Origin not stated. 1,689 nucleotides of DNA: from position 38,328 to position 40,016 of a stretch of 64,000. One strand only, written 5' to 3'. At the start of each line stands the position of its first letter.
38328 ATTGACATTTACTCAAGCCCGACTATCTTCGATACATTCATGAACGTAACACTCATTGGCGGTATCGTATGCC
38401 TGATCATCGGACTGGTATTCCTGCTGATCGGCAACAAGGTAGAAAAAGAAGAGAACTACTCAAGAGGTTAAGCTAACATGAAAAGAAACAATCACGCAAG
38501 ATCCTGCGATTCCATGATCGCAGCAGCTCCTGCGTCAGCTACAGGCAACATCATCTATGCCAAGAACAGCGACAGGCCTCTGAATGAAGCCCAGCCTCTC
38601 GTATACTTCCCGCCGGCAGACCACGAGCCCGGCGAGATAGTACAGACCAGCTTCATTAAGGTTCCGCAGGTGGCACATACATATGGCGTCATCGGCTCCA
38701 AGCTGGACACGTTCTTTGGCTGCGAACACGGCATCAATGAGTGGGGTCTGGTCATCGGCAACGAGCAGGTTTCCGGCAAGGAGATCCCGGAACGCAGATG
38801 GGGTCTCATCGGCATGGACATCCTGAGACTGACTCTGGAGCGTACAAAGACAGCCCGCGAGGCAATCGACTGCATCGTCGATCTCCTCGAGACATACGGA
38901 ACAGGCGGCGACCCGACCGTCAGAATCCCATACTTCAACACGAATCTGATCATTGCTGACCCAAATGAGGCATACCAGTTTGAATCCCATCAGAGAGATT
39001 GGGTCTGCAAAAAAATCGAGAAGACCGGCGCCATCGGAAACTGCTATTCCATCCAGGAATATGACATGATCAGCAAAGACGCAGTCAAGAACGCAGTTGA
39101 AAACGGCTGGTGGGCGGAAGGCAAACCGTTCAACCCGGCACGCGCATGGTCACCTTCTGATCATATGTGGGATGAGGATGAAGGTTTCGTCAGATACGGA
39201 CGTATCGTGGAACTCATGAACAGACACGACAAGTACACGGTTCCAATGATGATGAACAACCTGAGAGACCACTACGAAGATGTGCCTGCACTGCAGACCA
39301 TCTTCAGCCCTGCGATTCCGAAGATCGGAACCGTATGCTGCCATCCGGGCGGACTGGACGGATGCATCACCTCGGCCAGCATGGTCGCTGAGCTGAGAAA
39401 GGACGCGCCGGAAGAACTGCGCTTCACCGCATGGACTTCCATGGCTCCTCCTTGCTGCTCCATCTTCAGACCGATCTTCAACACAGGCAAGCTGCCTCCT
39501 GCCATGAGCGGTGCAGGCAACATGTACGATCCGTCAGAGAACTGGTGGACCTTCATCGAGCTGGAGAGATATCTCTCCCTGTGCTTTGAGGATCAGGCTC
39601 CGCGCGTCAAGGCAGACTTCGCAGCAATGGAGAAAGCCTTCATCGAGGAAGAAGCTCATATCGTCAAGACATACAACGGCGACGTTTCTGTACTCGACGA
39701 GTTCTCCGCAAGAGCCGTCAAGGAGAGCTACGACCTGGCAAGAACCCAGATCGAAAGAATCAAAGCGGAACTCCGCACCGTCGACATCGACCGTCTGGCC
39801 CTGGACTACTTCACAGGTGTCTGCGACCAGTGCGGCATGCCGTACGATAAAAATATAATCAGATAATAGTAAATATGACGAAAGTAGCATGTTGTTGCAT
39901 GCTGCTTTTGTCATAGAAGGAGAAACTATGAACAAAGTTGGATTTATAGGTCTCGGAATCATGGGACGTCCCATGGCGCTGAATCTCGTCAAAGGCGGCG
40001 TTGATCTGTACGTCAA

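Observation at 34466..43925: CdaR-controlled six-gene cluster combining an amino-acid-type permease, two different amide hydrolases and glycerate/tetronate-type enzymes: candidate undescribed catabolic pathway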

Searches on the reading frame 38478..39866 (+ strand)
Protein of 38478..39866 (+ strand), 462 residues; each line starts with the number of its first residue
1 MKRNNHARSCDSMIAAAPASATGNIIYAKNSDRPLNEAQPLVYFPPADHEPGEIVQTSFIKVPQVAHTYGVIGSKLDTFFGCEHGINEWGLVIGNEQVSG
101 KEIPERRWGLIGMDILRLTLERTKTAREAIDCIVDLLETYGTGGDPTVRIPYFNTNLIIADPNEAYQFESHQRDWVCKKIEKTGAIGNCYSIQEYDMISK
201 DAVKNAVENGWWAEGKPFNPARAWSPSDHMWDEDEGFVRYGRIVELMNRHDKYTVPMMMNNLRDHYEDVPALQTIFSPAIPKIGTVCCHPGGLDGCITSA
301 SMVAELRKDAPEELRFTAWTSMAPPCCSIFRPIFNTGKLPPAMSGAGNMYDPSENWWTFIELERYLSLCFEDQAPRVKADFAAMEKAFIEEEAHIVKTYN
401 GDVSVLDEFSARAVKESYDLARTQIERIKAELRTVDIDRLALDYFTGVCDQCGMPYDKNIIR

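Call 3: search_protein_families(library=pfam, proteins=[window:38478-39866:+])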
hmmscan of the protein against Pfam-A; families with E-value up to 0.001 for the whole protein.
window:38478-39866:+ (462 aa): 2 families
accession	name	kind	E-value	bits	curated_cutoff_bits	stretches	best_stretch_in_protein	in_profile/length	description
PF03577.20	Peptidase_C69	-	1.4e-10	41.2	23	1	9-359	1-378/402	Peptidase family C69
PF03417.21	AAT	-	0.00011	22.4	23.2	1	57-146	23-98/225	Acyl-coenzyme A:6-aminopenicillanic acid acyl-transferase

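Call 4: search_protein_families(library=ncbifam, proteins=[window:38478-39866:+])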
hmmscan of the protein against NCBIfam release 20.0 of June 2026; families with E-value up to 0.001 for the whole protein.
window:38478-39866:+ (462 aa): 2 families
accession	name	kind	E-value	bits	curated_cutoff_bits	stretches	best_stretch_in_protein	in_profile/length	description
NF033678.1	C69_fam_dipept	equivalog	1.9e-13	50.4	250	2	9-202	1-201/464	C69 family dipeptidase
NF040521.1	C45_proenzyme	subfamily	1.3e-05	24.8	85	1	12-133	91-194/313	C45 family autoproteolytic acyltransferase/hydrolase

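Call 19: find_homologous_proteins(query=window:38478-39866:+, max_evalue=1e-10)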
Query window:38478-39866:+ (462 aa): 166 proteins with E <= 1e-10 among 8000 candidates; the best 120 are listed.
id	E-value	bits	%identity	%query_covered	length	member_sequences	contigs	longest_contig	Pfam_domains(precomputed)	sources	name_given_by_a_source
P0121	0.0e+0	1096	100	100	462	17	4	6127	PF03577.21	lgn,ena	-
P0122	3.0e-286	967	87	100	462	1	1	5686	PF03577.21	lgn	-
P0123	1.6e-284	962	88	97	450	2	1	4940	PF03417.22,PF03577.21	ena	-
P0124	3.5e-278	941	85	99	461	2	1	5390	PF03577.21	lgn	-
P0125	4.9e-267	904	80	100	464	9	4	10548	PF03577.21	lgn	-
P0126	1.4e-262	889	79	100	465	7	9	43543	PF03417.22,PF03577.21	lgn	-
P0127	6.4e-260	881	78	100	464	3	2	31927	PF03417.22,PF03577.21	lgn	-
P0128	1.2e-256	870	76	100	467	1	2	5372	PF03577.21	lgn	-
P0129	7.0e-256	867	76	100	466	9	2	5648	PF03577.21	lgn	-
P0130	8.2e-206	702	64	100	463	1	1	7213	PF03417.22,PF03577.21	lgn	-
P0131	1.1e-197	675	63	99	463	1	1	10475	PF03417.22,PF03577.21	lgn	-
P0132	3.5e-192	657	61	99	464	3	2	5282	PF03417.22,PF03577.21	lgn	-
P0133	1.9e-189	648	60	99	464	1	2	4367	PF03417.22,PF03577.21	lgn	-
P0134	4.4e-186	637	60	99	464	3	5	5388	PF03577.21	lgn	-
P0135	1.4e-178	612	57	99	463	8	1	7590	PF03417.22,PF03577.21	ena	-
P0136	1.0e-177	609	58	99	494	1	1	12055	PF03417.22,PF03577.21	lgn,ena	-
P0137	8.0e-176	603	57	100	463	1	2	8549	PF03417.22,PF03577.21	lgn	-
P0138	1.7e-175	602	58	100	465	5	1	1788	PF03417.22,PF03577.21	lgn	-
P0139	2.1e-175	602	56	100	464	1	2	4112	PF03417.22,PF03577.21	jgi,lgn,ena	-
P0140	1.5e-174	599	58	100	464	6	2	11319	PF03417.22,PF03577.21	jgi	jgi:secernin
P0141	4.1e-174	598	58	99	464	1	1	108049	PF03417.22,PF03577.21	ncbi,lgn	-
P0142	8.3e-174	597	57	98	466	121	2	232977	PF03417.22,PF03577.21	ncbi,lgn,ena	-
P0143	1.7e-173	596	57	99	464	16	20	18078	PF03417.22,PF03577.21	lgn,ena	-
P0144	1.8e-173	595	58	100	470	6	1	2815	PF03417.22,PF03577.21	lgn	-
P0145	1.9e-173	595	57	99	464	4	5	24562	PF03417.22,PF03577.21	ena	-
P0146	6.3e-173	594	57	100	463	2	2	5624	PF03417.22,PF03577.21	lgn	-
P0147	1.8e-172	592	56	100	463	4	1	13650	PF03417.22,PF03577.21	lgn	-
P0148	4.2e-172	591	57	99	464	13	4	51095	PF03417.22,PF03577.21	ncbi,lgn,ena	-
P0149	3.8e-171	588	58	99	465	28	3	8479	PF03417.22,PF03577.21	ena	-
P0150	3.9e-171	588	57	100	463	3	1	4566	PF03417.22,PF03577.21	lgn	-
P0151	6.1e-171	587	56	99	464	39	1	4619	PF03417.22,PF03577.21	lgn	-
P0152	5.3e-170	584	54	100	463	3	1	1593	PF03577.21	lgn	-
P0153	1.9e-169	582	57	99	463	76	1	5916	PF03417.22,PF03577.21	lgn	-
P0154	2.6e-169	582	57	99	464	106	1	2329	PF03417.22,PF03577.21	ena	-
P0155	2.7e-169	582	56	98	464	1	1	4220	PF03417.22,PF03577.21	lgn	-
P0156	1.7e-168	579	56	99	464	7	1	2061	PF03417.22,PF03577.21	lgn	-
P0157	2.0e-168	579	54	100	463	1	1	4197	PF03577.21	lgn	-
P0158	4.3e-168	578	55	100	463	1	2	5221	PF03417.22,PF03577.21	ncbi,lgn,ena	-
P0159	1.1e-167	576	58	97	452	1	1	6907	PF03417.22,PF03577.21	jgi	jgi:dipeptidase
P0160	2.3e-167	575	55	100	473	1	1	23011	PF03417.22,PF03577.21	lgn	-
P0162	3.1e-167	575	55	100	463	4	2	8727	PF03417.22,PF03577.21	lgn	-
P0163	2.9e-166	572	55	99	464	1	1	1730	PF03417.22,PF03577.21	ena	-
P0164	3.1e-166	572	56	99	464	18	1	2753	PF03417.22,PF03577.21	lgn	-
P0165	4.3e-166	571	55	98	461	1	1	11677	PF03577.21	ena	-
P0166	4.5e-166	571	55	99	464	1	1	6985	PF03417.22,PF03577.21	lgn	-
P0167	6.1e-166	571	56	99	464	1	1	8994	PF03417.22,PF03577.21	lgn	-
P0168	7.9e-166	570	56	99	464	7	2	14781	PF03417.22,PF03577.21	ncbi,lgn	-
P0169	1.9e-165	569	54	98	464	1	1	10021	PF03417.22,PF03577.21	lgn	-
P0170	1.5e-164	566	54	98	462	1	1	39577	PF03417.22,PF03577.21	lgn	-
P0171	8.1e-164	564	55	99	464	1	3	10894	PF03417.22,PF03577.21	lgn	-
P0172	2.1e-161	556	54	99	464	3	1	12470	PF03417.22,PF03577.21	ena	-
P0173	4.1e-160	551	52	100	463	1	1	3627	PF03417.22,PF03577.21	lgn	-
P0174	1.9e-159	549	53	97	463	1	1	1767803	PF03577.21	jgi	jgi:secernin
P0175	4.8e-159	548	58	90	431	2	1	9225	PF03577.21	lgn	-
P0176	6.3e-155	534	57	89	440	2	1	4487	PF03417.22,PF03577.21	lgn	-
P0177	1.1e-154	534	52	98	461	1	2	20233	PF03577.21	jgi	jgi:secernin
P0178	1.1e-153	530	55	93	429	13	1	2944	PF03417.22,PF03577.21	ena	-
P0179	6.0e-153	528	51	100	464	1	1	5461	PF03577.21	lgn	-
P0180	4.4e-152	525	50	98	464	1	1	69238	PF03577.21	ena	-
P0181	6.6e-151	521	53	99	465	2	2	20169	PF03417.22,PF03577.21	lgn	-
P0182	8.8e-151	521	51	99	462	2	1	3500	PF03417.22,PF03577.21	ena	-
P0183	3.8e-149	515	51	99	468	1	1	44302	PF03417.22,PF03577.21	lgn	-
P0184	1.0e-147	511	51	100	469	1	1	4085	PF03417.22,PF03577.21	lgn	-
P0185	6.0e-147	508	51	97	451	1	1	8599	PF03417.22,PF03577.21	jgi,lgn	jgi:dipeptidase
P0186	1.5e-146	507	50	98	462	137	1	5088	PF03417.22,PF03577.21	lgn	-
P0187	7.9e-146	504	48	99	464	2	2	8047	PF03417.22,PF03577.21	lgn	-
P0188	3.3e-145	502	49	99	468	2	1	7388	PF03417.22,PF03577.21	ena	-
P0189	5.0e-145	502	50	99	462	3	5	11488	PF03577.21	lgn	-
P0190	7.0e-145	501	49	98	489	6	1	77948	PF03417.22,PF03577.21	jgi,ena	-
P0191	2.1e-144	500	50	99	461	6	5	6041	PF03417.22,PF03577.21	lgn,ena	-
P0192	2.5e-144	499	51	97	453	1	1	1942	PF03417.22,PF03577.21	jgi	jgi:dipeptidase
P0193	5.7e-144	498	49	100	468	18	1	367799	PF03417.22,PF03577.21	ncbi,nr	ncbi:carcinine hydrolase/isopenicillin-N N-acyltransferase family protein [Eubacteriales bacterium D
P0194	6.3e-144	498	50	98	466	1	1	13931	PF03417.22,PF03577.21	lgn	-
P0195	1.3e-143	497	49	99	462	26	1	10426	PF03417.22,PF03577.21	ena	-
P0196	2.6e-142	493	50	100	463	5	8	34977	PF03417.22,PF03577.21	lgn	-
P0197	6.4e-142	491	48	99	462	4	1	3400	PF03577.21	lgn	-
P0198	8.4e-142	491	49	99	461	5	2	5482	PF03417.22,PF03577.21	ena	-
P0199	7.5e-141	488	49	100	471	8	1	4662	PF03417.22,PF03577.21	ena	-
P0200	1.3e-140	487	48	99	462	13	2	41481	PF03417.22,PF03577.21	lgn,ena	-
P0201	3.2e-140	486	49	98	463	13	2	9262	PF03417.22,PF03577.21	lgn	-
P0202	1.1e-139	484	48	99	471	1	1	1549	PF03417.22,PF03577.21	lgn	-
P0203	2.4e-139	483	49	99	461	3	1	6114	PF03417.22,PF03577.21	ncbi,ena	-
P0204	2.3e-138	480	49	99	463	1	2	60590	PF03417.22,PF03577.21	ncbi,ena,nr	ncbi:MAG TPA: carcinine hydrolase/isopenicillin-N N-acyltransferase family protein [Bacillota bacter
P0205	3.2e-138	479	47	97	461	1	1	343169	PF03417.22,PF03577.21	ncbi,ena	-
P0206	5.0e-138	479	47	100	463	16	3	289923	PF03417.22,PF03577.21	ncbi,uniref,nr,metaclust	ncbi:carcinine hydrolase/isopenicillin-N N-acyltransferase family protein [Anaerotruncus rubiinfanti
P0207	8.6e-138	478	47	98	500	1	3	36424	PF03417.22,PF03577.21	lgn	-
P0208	2.8e-137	476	48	97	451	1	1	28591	PF03417.22,PF03577.21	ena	-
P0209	4.6e-137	475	48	98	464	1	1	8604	PF03417.22,PF03577.21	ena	-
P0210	7.7e-137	475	49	97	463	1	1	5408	PF03417.22,PF03577.21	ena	-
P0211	2.1e-136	473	48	98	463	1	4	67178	PF03417.22,PF03577.21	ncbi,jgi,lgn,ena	-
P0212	4.3e-136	472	49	98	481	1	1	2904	PF03577.21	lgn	-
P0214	4.6e-132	459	46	98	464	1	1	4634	PF03577.21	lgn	-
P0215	9.8e-129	448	46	99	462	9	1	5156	PF03577.21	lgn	-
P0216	1.3e-128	448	46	99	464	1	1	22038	PF03417.22,PF03577.21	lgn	-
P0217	2.8e-113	397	48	80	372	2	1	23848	PF03577.21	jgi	-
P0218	1.8e-111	391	59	64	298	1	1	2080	PF03577.21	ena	-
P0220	5.5e-99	350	46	74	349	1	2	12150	PF03577.21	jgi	jgi:secernin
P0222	3.1e-74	268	41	77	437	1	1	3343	PF03577.21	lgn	-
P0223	4.9e-73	264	39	82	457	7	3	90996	PF03577.21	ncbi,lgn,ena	-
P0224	3.3e-68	248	37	82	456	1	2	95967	PF03417.22,PF03577.21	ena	-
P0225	5.7e-66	241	38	83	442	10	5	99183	PF03577.21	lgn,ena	-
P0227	6.5e-64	234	33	92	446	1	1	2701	PF03577.21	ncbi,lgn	-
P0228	1.2e-63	233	34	92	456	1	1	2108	PF03417.22,PF03577.21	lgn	-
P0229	2.6e-63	232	36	82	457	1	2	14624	PF03577.21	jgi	-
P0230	3.7e-63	232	35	92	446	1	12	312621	PF03417.22,PF03577.21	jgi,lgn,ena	-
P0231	1.1e-62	230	34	93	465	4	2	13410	PF03577.21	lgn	-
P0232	4.2e-62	228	35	83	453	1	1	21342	PF03417.22,PF03577.21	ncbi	-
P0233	4.2e-62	228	34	91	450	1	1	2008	PF03417.22,PF03577.21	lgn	-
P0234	8.1e-61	224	34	88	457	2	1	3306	PF03417.22,PF03577.21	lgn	-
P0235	8.7e-61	224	34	93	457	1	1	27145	PF03577.21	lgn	-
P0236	1.6e-60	223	32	92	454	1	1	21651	PF03417.22,PF03577.21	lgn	-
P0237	1.9e-60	223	35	84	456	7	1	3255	PF03417.22,PF03577.21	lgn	-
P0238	2.8e-59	219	35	85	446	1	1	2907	PF03577.21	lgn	-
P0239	4.3e-59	218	36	91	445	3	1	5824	PF03417.22,PF03577.21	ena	-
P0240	6.5e-59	218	36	84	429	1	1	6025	PF03577.21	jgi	jgi:dipeptidase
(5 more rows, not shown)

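Call 21: find_related_loci(query=A1, collection=genome_contigs, flank=10000)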
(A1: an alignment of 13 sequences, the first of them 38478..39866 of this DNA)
Query A1 (462 aa) in genome_contigs; peptide patterns used: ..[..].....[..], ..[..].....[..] (x = any residue, [..] = any of these).
149 stretches matched a pattern; 92 encode a relative of the query (tblastn E <= 1e-3); the best 80 are kept; 80 distinct loci.
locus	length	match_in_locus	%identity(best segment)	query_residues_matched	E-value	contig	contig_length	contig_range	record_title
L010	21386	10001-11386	99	1-462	0e+0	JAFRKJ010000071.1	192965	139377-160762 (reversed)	MAG: Bacillota bacterium isolate RGIG2549 Goat_Jejunum-6__c150863, whole genome shotgun sequence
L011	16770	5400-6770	58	6-461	1e-179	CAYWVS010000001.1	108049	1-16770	MAG TPA_asm: uncultured Anaerovorax sp. isolate SRP242652_co1_53 genome assembly, contig: NODE_148_length_108049_cov_12.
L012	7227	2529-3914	57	7-462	4e-178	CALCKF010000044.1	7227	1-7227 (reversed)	MAG TPA_asm: uncultured Eubacterium sp. isolate ERR1600725_bin.120_CONCOCT_v1.1_MAG genome assembly, contig: ERZ1309811.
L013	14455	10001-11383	57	8-462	5e-177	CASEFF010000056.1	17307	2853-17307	uncultured Firmicutes bacterium isolate Batch1_idba_bin.1314 genome assembly, contig: Batch1_idba_bin.1314.fa_k87_444223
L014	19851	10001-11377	58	8-462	5e-176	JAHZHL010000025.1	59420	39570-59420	MAG: Bacillota bacterium isolate HRGM_Genome_3279 HRGM_Genome_3279_25, whole genome shotgun sequence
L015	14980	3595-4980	57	7-462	5e-175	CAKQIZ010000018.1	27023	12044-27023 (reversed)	MAG: uncultured Clostridia bacterium isolate REFINED_METABAT215_TOP10_CONTIGS_1500_ASSEMBLY_K77_MERGED__Hadza_PheChl_Fib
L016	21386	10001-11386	57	7-462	1e-174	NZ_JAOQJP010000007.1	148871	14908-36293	Brotomerdimonas butyrica strain Sanger_12 .13414_6_60.7, whole genome shotgun sequence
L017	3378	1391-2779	55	1-462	0e+0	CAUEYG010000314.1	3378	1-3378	MAG TPA_asm: uncultured Eubacteriales bacterium isolate SRR13494528_bin.26_MetaWRAP_v1.3_MAG genome assembly, contig: ER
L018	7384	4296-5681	56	7-462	9e-175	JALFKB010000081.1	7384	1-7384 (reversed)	MAG: Clostridiales bacterium isolate SUG752 k141_164301, whole genome shotgun sequence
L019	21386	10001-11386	56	7-462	7e-174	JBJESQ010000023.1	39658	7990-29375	MAG: Lentihominibacter sp. isolate LOHA16_bin.026 NODE_341_length_39658_cov_30.569225, whole genome shotgun sequence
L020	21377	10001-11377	57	8-462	1e-173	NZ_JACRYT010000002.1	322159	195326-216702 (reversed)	Zhenpiania hominis strain BX12 BX-12_ctg0002, whole genome shotgun sequence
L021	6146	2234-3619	56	7-462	8e-175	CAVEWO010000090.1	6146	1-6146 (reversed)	Bacteroidaceae bacterium isolate SRR8978461_cleanbin_000006 genome assembly, contig: Spades_SRR8978461_contig_692, whole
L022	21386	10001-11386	57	7-462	2e-175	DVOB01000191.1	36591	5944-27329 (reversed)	MAG TPA_asm: Candidatus Allocopromorpha excrementipullorum isolate ChiSjej4B22-8349 ChiSjej4B22M5__C259940_L36591_SRR632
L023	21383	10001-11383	56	8-462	6e-174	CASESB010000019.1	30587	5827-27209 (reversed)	uncultured Firmicutes bacterium isolate CO.O105.metabat-bins.114 genome assembly, contig: CO.O105.metabat-bins.114.fa_k1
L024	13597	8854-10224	50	7-462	7e-151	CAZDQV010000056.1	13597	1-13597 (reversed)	MAG TPA_asm: uncultured Oscillospiraceae bacterium isolate binchicken_co354_198 genome assembly, contig: NODE_5115_lengt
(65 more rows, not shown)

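Call 28: search_solved_structures(query=A1, max_evalue=1)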
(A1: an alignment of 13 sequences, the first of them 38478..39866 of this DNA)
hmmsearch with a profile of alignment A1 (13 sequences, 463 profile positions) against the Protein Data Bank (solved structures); distinct sequences matched with E-value up to 1: 4.
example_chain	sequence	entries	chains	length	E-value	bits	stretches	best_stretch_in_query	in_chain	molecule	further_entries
5iau_A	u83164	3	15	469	7.4e-08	34.7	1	5-445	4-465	Dipeptidase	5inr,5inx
5imh_A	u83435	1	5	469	6.8e-07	31.6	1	5-445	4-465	Dipeptidase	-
5img_A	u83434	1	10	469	2.5e-06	29.7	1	6-445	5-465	Dipeptidase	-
3m8l_A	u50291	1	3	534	0.24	13.3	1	144-208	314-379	Capsid protein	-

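Call 42: find_encoding_contigs(protein=P0126, flank=10000, max_places=2)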
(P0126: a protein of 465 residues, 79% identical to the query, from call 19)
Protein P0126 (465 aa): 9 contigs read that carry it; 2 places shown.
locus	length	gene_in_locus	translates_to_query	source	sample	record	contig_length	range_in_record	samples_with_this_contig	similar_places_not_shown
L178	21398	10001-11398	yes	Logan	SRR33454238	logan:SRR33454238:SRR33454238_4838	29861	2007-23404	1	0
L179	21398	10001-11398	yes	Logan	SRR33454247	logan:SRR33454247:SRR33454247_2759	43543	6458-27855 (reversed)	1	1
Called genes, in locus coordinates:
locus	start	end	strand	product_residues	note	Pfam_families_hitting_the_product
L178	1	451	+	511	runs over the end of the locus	PF02311:AraC_binding, PF07883:Cupin_2, PF00165:HTH_AraC (faint), PF12833:HTH_18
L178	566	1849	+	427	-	PF03435:Sacchrp_dh_NADP, PF16653:Sacchrp_dh_C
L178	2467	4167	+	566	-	PF00682:HMGL-like, PF22615:IPMS_D2, PF08502:LeuA_dimer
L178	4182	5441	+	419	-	PF00330:Aconitase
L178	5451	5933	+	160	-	PF00694:Aconitase_C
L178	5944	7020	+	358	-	PF00180:Iso_dh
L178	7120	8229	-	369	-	PF05651:Diacid_rec, PF13556:HTH_30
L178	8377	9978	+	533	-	PF00324:AA_permease, PF13520:AA_permease_2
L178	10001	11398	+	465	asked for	PF03577:Peptidase_C69, PF03417:AAT (faint)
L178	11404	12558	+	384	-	PF02595:Gly_kinase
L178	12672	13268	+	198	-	-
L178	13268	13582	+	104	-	-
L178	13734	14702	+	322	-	PF00535:Glycos_transf_2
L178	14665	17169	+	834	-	PF09586:YfhO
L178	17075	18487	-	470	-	PF00392:GntR, PF00155:Aminotran_1_2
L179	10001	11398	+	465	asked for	PF03577:Peptidase_C69, PF03417:AAT (faint)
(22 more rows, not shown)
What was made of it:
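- Gene order is usually CdaR(-)|C69-transporter-GlyK, with gaps as small as 5-22 nt (call 42).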

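Call 57: predict_structure(alignment_id=A1)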
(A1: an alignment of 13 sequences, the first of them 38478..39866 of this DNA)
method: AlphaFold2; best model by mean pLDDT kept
length: 462 residues; sequences in the alignment: 13
mean_pLDDT: 72.0   pTM: 0.81
mean pLDDT of the five models: 72.0, 68.9, 68.7, 64.8, 63.0
residues with pLDDT >= 90: 126; 70-90: 152; 50-70: 97; < 50: 87
segments of 3 or more residues with pLDDT < 50: 1-8, 34-36, 78-80, 98-110, 144-153, 226-238, 266-299
pLDDT, mean of each block of 10 residues (from residue 1): 40 90 91 56 87 74 87 65 83 67 37 73 95 84 48 70 91 84 75 83 81 79 50 45 75 90 54 29 28 35 90 93 61 86 57 72 67 74 91 95 95 90 88 70 64 74 65
secondary structure, 60 per line:
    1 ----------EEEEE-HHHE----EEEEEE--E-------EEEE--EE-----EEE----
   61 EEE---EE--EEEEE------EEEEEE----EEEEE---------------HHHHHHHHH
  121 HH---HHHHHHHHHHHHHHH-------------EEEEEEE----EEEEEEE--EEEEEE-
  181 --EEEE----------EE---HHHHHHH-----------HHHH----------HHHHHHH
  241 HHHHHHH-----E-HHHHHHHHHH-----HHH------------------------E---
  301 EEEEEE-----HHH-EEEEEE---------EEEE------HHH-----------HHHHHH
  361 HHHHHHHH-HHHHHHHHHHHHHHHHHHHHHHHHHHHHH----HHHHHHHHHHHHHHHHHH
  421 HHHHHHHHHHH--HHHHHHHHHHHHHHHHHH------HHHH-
elements in order: E11-15 E25-30 E41-44 E54-56 E61-63 E71-75 E82-87 E92-96 H112-122 H126-140 E154-160 E165-171 E174-179 E183-186 H202-208 H220-223 H234-247 H255-264 E301-306 E316-321 E331-334 H355-368 H370-398 H403-431 H434-451 H458-461
